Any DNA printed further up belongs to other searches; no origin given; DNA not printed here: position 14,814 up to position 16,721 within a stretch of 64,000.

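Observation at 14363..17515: Phage proteostasis module: J-domain protein, GroEL, HNH endonuclease, GroES, with ClpS-like adaptor nearby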

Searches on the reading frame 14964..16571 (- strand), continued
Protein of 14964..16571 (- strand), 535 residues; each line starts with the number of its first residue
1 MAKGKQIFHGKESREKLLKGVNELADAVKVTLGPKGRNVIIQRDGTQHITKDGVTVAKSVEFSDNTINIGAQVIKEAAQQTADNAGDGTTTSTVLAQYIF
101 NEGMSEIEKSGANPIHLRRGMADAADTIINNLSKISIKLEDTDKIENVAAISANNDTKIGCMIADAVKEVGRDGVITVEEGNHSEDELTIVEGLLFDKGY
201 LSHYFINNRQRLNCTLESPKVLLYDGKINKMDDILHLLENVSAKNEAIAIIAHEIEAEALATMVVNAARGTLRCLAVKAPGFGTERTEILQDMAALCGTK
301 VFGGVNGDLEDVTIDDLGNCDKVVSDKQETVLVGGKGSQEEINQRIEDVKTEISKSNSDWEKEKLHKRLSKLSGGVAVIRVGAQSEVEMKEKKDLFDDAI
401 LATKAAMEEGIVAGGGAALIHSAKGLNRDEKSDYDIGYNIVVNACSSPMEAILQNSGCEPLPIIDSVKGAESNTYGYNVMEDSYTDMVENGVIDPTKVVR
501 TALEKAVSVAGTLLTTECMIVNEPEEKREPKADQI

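Call 85: find_related_loci(query=A4, collection=genome_contigs, flank=1500)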
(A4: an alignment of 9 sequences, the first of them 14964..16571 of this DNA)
Query A4 (535 aa) in genome_contigs; peptide patterns used: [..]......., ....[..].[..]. (x = any residue, [..] = any of these).
600 stretches matched a pattern (row limit reached: there are more); 577 encode a relative of the query (tblastn E <= 1e-3); the best 80 are kept; 80 distinct loci.
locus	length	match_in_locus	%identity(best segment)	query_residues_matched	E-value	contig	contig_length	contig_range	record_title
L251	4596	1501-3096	52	2-530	2e-167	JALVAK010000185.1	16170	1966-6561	MAG: Nautiliaceae bacterium isolate 132-544_metabat2_scaf2bin.072 132-544_scaffold_885_c1, whole genome shotgun sequence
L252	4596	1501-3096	52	4-533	6e-166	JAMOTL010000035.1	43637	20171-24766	MAG: Nautiliaceae bacterium isolate 4571-419_metabat2_scaf2bin.004 4571-419_scaffold_202_c1, whole genome shotgun sequen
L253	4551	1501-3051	50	5-520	6e-163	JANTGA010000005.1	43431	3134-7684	MAG: Sulfurovum sp. isolate bin10034 c_000000000428, whole genome shotgun sequence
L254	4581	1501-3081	49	5-534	6e-162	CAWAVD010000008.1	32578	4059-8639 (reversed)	MAG: Sulfurovaceae bacterium isolate MFD03804.bin.3.239 genome assembly, contig: contig_26507, whole genome shotgun sequ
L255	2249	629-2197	50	4-525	4e-174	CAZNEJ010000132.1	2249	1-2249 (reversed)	MAG TPA_asm: uncultured Sulfurovum sp. isolate binchicken_co53_62 genome assembly, contig: NODE_40820_length_2249_cov_54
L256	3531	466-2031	49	5-525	8e-163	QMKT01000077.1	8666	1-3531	MAG: Epsilonproteobacteria bacterium isolate B14_G4 B14_Guay4_scaffold_09016, whole genome shotgun sequence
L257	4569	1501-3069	49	4-525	3e-160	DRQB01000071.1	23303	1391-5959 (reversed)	MAG TPA_asm: Epsilonproteobacteria bacterium isolate HyVt-572 HyVt-572_k145_157866, whole genome shotgun sequence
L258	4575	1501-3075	49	5-527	5e-160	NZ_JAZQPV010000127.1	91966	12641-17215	MAG: Acinetobacter sp. isolate T1900045238_TH20190008.MAGScoT_cleanbin_000001 SGB_5492_k141_486128, whole genome shotgun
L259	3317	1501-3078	51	5-527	1e-162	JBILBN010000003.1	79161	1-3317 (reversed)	MAG: Chitinophagaceae bacterium isolate ME2016-06-02_3300042429_group7_bin47 Rohwer_bin497_scaffold_46_c1, whole genome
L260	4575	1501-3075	51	5-526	5e-160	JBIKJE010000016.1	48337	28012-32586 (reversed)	MAG: Crocinitomicaceae bacterium isolate ME2014-06-19_3300042502_group5_bin101 Rohwer_bin664_scaffold_401_c1, whole geno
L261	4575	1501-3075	49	5-527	1e-159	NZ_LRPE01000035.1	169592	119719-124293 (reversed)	Acinetobacter lactucae strain NRRL B-41902 Acinetobacter_sp_NRRL_B-41902_contig_5, whole genome shotgun sequence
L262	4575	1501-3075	49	5-527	2e-159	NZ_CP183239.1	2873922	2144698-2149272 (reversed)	Acinetobacter sp. A2 chromosome, complete genome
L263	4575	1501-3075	49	5-527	1e-159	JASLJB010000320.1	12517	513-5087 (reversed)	MAG: Acinetobacter sp. isolate UTK.bins.37 k141_22096091, whole genome shotgun sequence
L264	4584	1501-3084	49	8-532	4e-159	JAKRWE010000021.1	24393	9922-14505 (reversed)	MAG: Chromatiales bacterium isolate Adamantis Mar_7 scaffold21_size24165_pilon, whole genome shotgun sequence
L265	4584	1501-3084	48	5-530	3e-159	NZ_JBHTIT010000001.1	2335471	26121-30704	Paraperlucidibaca wandonensis strain CCUG 63419 GCM70027529_1, whole genome shotgun sequence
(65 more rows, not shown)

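Call 90: list_cluster_members(proteins=[P0001, P0008, window:14964-16571:-, window:17222-17515:-, P0076])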
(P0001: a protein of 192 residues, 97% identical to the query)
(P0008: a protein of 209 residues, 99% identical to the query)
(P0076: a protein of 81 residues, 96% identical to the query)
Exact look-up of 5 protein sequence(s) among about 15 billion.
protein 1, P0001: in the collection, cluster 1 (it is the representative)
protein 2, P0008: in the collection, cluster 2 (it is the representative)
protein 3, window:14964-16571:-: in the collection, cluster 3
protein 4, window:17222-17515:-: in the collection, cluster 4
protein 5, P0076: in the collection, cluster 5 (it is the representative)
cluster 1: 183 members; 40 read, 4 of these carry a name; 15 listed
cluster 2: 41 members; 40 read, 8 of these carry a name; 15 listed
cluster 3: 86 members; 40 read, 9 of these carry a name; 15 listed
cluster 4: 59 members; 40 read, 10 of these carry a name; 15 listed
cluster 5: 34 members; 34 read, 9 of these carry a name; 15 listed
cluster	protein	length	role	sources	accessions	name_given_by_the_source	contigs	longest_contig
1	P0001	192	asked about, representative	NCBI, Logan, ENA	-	-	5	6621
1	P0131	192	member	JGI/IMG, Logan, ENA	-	hypothetical protein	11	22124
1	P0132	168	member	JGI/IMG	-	hypothetical protein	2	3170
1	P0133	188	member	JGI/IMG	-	hypothetical protein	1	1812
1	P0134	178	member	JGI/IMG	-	hypothetical protein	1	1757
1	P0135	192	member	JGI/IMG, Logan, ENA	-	-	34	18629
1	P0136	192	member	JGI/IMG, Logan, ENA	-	-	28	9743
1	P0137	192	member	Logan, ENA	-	-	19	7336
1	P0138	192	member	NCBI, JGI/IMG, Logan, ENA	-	-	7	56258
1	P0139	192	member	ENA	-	-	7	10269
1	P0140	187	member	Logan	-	-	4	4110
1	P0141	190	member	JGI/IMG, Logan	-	-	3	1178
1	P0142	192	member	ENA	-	-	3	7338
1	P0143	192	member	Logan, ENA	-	-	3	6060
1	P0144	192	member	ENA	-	-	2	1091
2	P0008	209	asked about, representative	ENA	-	-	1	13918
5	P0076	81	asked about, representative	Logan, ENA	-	-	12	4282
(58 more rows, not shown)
